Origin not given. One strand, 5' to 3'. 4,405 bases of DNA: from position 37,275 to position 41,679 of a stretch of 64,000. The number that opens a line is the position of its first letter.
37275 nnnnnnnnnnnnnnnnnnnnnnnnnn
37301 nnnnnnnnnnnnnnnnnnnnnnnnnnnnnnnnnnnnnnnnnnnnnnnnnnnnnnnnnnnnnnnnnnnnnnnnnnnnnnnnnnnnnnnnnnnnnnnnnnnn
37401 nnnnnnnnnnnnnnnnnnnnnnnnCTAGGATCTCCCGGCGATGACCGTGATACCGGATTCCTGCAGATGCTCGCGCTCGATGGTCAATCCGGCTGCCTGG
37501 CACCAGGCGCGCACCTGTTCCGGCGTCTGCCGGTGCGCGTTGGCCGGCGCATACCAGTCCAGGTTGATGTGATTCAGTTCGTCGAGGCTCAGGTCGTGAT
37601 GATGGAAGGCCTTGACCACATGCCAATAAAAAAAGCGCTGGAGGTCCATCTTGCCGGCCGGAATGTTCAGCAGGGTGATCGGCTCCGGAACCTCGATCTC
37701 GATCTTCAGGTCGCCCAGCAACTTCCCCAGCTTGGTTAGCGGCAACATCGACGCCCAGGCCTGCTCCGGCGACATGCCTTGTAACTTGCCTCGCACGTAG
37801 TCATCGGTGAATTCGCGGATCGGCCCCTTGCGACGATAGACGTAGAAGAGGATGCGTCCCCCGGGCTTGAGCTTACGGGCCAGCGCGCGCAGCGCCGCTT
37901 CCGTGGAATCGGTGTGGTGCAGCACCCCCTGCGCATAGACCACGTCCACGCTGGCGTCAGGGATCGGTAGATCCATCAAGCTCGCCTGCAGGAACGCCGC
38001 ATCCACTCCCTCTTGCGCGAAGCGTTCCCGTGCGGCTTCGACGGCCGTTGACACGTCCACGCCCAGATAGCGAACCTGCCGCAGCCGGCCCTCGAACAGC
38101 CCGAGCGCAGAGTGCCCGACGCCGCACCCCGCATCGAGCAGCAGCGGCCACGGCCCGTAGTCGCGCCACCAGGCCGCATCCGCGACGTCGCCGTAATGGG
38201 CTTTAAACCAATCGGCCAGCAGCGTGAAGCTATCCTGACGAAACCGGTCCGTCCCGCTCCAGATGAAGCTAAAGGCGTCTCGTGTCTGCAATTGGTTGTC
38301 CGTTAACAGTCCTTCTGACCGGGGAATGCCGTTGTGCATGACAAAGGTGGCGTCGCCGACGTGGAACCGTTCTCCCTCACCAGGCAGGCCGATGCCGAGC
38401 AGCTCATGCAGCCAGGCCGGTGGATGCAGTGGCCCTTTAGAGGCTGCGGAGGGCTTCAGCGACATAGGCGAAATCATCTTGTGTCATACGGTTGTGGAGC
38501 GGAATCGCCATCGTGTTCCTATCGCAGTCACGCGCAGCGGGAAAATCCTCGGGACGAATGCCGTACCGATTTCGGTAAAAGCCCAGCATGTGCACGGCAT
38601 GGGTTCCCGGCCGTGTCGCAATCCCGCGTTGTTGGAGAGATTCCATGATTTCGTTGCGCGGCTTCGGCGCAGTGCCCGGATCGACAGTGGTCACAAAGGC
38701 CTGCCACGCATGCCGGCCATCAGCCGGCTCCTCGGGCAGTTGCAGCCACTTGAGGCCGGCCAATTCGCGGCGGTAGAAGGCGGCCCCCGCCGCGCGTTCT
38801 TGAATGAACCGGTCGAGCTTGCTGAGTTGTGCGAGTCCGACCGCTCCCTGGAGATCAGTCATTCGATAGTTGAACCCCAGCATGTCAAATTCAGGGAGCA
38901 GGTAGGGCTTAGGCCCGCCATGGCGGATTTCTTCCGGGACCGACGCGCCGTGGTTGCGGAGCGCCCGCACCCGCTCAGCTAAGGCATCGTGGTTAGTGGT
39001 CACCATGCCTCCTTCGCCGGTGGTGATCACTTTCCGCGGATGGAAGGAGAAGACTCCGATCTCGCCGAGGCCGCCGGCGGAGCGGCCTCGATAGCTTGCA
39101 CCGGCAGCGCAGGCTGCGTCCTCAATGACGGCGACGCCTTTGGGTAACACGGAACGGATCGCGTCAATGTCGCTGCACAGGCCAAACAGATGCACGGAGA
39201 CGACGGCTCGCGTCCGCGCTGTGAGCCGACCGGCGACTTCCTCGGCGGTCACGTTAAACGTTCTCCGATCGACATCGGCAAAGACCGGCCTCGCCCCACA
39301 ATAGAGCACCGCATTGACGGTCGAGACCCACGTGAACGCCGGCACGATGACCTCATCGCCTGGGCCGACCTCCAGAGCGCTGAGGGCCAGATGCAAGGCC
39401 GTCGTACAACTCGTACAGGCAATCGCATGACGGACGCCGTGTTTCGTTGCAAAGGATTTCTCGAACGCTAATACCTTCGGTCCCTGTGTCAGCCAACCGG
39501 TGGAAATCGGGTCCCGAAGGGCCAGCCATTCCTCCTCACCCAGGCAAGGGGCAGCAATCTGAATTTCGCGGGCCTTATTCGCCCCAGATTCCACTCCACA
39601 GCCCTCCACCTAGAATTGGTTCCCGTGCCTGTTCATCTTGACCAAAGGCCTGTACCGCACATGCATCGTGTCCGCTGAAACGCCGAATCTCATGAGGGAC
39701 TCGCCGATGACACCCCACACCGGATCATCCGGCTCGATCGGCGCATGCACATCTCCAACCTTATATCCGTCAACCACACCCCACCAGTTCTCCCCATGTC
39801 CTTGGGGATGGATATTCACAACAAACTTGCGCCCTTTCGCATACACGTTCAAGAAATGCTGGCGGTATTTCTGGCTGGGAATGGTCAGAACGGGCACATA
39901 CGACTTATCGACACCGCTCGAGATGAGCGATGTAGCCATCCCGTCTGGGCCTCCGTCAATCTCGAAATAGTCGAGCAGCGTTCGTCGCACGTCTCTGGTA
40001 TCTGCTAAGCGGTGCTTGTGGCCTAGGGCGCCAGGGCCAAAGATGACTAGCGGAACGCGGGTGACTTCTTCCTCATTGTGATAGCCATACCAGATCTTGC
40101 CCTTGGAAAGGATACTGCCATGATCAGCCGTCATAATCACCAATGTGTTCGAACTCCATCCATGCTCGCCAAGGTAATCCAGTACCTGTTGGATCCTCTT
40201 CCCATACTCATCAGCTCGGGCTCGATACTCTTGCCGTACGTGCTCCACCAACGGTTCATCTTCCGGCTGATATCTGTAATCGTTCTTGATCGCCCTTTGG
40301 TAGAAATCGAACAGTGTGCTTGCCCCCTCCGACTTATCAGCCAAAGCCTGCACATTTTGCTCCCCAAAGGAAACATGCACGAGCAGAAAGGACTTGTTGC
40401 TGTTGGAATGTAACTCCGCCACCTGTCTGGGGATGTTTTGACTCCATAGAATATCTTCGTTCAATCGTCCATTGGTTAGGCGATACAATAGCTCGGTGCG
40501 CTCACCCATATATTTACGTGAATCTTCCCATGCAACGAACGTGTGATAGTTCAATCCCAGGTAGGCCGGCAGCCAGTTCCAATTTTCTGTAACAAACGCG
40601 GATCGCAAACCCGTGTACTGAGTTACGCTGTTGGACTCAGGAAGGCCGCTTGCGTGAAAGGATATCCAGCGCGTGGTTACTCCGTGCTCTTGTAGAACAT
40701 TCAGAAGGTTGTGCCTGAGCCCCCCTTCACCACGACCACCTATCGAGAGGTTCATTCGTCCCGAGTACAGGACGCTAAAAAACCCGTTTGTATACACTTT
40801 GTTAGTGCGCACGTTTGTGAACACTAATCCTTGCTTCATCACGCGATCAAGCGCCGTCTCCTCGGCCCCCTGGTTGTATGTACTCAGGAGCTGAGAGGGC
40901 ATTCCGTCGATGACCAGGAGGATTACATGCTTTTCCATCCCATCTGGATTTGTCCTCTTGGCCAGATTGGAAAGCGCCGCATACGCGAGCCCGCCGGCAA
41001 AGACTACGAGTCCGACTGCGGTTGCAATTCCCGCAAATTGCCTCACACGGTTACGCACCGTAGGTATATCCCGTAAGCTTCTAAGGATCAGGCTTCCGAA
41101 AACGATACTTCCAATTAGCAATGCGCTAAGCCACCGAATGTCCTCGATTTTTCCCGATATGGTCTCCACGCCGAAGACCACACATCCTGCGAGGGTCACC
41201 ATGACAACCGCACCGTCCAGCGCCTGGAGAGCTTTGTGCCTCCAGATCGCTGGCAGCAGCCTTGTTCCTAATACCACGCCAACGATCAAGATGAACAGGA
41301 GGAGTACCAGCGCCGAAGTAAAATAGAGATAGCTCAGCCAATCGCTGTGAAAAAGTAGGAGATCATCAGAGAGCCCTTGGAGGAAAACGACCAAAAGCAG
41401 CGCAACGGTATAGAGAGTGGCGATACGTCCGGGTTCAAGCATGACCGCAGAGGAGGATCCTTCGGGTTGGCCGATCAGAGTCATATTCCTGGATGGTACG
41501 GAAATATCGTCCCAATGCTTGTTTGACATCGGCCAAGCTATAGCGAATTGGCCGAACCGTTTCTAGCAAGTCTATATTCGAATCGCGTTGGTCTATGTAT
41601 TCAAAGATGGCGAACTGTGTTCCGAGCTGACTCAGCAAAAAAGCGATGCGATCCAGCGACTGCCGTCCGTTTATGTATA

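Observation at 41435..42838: Kinase-like + methyltransferase fusion: candidate chain terminator with a domain order unlike WbdD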

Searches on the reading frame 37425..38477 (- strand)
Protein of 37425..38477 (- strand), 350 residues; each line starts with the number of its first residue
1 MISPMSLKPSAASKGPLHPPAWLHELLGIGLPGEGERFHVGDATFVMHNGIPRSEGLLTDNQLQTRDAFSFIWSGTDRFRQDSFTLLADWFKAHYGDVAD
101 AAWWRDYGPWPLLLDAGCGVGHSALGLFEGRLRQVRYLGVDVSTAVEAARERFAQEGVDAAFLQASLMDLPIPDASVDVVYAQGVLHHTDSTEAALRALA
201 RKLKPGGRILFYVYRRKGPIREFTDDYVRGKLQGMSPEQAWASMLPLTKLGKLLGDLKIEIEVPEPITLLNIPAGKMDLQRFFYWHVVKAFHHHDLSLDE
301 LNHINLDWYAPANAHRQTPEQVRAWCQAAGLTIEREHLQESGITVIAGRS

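Call 5: search_protein_families(library=pfam, proteins=[window:37425-38477:-], max_evalue=0.001)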
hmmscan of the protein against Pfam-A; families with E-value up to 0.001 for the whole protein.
window:37425-38477:- (350 aa): 6 families
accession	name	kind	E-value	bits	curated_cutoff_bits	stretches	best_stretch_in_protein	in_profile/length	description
PF08241.18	Methyltransf_11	-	6.7e-21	75.2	21.2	1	114-211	1-95/95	Methyltransferase domain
PF13649.12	Methyltransf_25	-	1.3e-18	67.9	27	1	114-207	2-97/97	Methyltransferase domain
PF08242.18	Methyltransf_12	-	6.1e-17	62.6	30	1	114-209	1-98/98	Methyltransferase domain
PF13847.12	Methyltransf_31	-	5.4e-15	55.8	27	1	113-211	7-109/145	Methyltransferase domain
PF13489.12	Methyltransf_23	-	1e-13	51.8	27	1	113-253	26-153/164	Methyltransferase domain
PF01209.24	Ubie_methyltran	-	7.1e-08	32.5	20.1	1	113-210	51-150/233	ubiE/COQ5 methyltransferase family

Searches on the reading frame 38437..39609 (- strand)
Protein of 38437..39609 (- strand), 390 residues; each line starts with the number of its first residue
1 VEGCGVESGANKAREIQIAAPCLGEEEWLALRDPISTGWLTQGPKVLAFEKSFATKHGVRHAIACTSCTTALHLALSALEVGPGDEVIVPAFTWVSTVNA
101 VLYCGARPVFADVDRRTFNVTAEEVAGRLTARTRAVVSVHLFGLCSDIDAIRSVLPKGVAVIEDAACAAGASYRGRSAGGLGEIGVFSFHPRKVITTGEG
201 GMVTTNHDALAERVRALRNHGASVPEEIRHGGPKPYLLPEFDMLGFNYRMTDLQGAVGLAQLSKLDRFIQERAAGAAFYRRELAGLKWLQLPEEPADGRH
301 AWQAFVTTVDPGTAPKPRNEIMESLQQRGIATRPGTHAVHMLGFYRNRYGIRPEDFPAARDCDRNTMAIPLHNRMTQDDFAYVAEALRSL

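Call 5: search_protein_families(library=pfam, proteins=[window:38437-39609:-], max_evalue=0.001)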
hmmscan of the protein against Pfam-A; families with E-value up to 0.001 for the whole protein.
window:38437-39609:- (390 aa): 2 families
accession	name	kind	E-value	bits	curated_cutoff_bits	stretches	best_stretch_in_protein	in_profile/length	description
PF01041.23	DegT_DnrJ_EryC1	-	5.4e-115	384.9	19.8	1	22-388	2-360/360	DegT/DnrJ/EryC1/StrS aminotransferase family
PF00155.27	Aminotran_1_2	-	2.3e-06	27.5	19.7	1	47-134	45-148/361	Aminotransferase class I and II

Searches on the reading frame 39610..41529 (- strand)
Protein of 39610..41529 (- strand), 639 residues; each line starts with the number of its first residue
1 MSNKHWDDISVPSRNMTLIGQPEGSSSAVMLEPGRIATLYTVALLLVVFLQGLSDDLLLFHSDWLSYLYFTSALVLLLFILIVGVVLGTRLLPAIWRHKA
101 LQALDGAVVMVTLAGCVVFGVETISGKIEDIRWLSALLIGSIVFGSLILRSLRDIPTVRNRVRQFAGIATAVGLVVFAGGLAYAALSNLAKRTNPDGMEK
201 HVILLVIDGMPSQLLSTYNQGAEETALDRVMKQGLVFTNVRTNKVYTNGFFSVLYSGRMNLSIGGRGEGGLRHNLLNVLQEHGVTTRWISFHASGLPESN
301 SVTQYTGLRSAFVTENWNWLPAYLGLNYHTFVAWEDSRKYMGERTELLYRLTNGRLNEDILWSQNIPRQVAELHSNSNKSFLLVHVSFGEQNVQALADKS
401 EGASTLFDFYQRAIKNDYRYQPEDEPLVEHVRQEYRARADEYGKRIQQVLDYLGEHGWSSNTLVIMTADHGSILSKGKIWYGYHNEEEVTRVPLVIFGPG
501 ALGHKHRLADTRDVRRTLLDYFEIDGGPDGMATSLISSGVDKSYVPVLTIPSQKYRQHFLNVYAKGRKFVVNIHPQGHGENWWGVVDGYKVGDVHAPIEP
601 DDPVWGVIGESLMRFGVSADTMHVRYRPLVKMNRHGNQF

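Call 5: search_protein_families(library=pfam, proteins=[window:39610-41529:-], max_evalue=0.001)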
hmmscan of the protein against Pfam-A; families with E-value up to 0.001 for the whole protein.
window:39610-41529:- (639 aa): 2 families
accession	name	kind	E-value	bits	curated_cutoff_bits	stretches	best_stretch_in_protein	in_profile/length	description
PF00884.28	Sulfatase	-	2.2e-20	73.6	25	1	200-522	1-299/301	Sulfatase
PF01663.27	Phosphodiest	-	5.6e-05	23.3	23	0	434-471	183-220/342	Type I phosphodiesterase / nucleotide pyrophosphatase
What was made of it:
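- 39610..41442 (-): Downstream partner gene, overlapping the target's 3' end by 8 nt: 610-aa NoeB-like protein. It has 5 transmembrane helices (N-terminus in) and an extracytoplasmic alkaline-phosphatase/sulfatase-superfamily domain. Thr218 stands where sulfatases have the formylglycine Cys. Pfam Sulfatase E 2e-20 (call 5).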

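Call 23: search_solved_structures(query=window:39610-41442:-, max_evalue=0.1)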
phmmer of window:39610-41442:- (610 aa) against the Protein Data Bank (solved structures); distinct sequences matched with E-value up to 0.1: 29.
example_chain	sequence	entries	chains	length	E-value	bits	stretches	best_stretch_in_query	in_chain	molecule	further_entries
9s03_A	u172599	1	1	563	3e-08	35.8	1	403-500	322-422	Putative sulfatase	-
6g5z_A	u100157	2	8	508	6.2e-07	31.4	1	387-513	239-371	Choline-sulfatase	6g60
6fny_A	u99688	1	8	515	6.4e-07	31.4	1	387-513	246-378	Choline-sulfatase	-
7pth_A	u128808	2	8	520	6.5e-07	31.4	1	387-513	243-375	Choline sulfatase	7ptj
4upk_A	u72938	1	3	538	2.7e-06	29.3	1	392-502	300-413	PHOSPHONATE MONOESTER HYDROLASE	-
4upi_A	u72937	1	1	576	7.4e-06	27.9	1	357-473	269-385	SULFATASE FAMILY PROTEIN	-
7p24_AAA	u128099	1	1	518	3.4e-05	25.7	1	378-481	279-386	Mucin-desulfating sulfatase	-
6hhm_A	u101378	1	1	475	0.0001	24.1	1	384-539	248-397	Arylsulfatase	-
6ioz_A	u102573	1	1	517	0.00016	23.4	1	391-473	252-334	Iduronate 2-sulfatase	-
5fql_A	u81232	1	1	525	0.00016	23.4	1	391-473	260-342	IDURONATE-2-SULFATASE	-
2w8s_A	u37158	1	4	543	0.0013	20.5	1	395-492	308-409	PHOSPHONATE MONOESTER HYDROLASE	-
6vc7_A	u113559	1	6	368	0.0016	20.2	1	403-491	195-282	Periplasmic domain of the cardiolipin transporter protein YejM/PbgA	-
6vat_A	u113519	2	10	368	0.0016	20.2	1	403-491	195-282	Periplasmic domain of the cardiolipin transporter protein YejM/PbgA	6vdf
6hr5_A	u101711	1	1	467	0.0018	20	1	389-495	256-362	Alpha-L-rhamnosidase/sulfatase (GH78)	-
7oz8_AAA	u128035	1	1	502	0.0019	19.9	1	398-498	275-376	Choline-sulfatase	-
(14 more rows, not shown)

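Call 36: search_protein_families(library=ncbifam, proteins=[window:39610-41442:-], max_evalue=0.01)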
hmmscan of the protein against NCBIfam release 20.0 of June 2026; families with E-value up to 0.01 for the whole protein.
window:39610-41442:- (610 aa): 4 families
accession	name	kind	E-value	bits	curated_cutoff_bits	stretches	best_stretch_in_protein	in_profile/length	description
TIGR03417.1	chol_sulfatase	equivalog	3.8e-12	45.9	433.45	1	387-495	236-346/500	choline-sulfatase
NF038282.1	LapC_YejM_PbgA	exception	1.2e-07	30.4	825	1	401-491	409-498/584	LPS biosynthesis-modulating metalloenzyme YejM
NF045661.1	HdlasePehA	equivalog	5.1e-07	28.7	900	1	395-493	273-375/506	phosphoric/sulfuric ester hydrolase PehA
NF010322.0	PRK13759.1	equivalog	5.6e-07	28.4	481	1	399-492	263-362/486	arylsulfatase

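Call 82: search_solved_structures(query=A3, max_evalue=0.01, show_alignments=2)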
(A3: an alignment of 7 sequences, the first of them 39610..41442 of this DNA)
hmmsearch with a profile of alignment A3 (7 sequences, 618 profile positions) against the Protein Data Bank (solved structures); distinct sequences matched with E-value up to 0.01: 48.
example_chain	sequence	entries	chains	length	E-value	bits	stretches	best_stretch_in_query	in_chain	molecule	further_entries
7pth_A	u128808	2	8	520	5.9e-13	51.4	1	397-509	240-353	Choline sulfatase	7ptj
6fny_A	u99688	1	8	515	6.1e-13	51.4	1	397-509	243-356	Choline-sulfatase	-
6g5z_A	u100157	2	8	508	6.5e-13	51.3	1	397-509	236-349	Choline-sulfatase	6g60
4upi_A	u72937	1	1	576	8.1e-11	44.4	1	412-507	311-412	SULFATASE FAMILY PROTEIN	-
7p24_AAA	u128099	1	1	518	3e-10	42.5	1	399-518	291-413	Mucin-desulfating sulfatase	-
4upk_A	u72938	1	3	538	5.6e-10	41.6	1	411-509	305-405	PHOSPHONATE MONOESTER HYDROLASE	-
2w8s_A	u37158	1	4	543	7.9e-10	41.1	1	410-520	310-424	PHOSPHONATE MONOESTER HYDROLASE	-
6j66_A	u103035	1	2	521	1.3e-09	40.4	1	417-510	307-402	Chondroitin sulfate/dermatan sulfate 4-O-endosulfatase protein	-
2vqr_A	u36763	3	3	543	3.1e-09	39.1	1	409-508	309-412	PUTATIVE SULFATASE | Multifunctional alkaline phosphatase superfamily protein pRL90232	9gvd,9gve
9bb9_A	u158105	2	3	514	6.4e-09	38.1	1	419-560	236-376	S1_8A sulfatase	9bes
9bes_B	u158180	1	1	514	6.4e-09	38.1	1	419-560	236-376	S1_8A Sulfatase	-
9s03_A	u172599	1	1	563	6.6e-08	34.7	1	397-517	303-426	Putative sulfatase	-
7oz8_AAA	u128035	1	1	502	7e-08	34.7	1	409-526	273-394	Choline-sulfatase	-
9bau_A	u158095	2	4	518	1.2e-07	33.9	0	432-514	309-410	S1_15B sulfatase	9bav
9fvt_A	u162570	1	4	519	2.3e-07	32.9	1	398-457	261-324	Sulfatase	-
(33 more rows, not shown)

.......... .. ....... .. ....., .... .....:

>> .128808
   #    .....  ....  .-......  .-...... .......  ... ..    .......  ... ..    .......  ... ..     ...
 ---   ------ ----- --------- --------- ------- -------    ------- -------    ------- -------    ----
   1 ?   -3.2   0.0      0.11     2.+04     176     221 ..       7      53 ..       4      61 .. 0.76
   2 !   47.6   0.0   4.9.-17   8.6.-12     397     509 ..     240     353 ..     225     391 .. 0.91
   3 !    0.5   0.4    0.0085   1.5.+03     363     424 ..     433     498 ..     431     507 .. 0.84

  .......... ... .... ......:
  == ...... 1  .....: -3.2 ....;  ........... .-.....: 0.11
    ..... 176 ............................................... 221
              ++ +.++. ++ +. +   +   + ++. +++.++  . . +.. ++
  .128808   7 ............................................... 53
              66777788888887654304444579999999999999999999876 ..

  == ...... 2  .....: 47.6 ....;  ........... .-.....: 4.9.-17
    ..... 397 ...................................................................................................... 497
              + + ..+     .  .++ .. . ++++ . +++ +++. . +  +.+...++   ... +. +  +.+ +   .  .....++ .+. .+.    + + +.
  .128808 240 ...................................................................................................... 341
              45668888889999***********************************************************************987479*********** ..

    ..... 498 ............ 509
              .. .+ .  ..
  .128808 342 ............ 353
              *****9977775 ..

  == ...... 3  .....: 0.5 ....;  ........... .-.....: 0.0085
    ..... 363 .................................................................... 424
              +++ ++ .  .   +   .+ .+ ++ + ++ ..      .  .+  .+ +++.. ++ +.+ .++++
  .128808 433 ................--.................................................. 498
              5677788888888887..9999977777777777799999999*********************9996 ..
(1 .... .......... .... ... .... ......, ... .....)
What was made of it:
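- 39610..41442 (-): Profile against PDB: choline sulfatase E 6e-13, with LtaS and YejM also matched (call 82).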
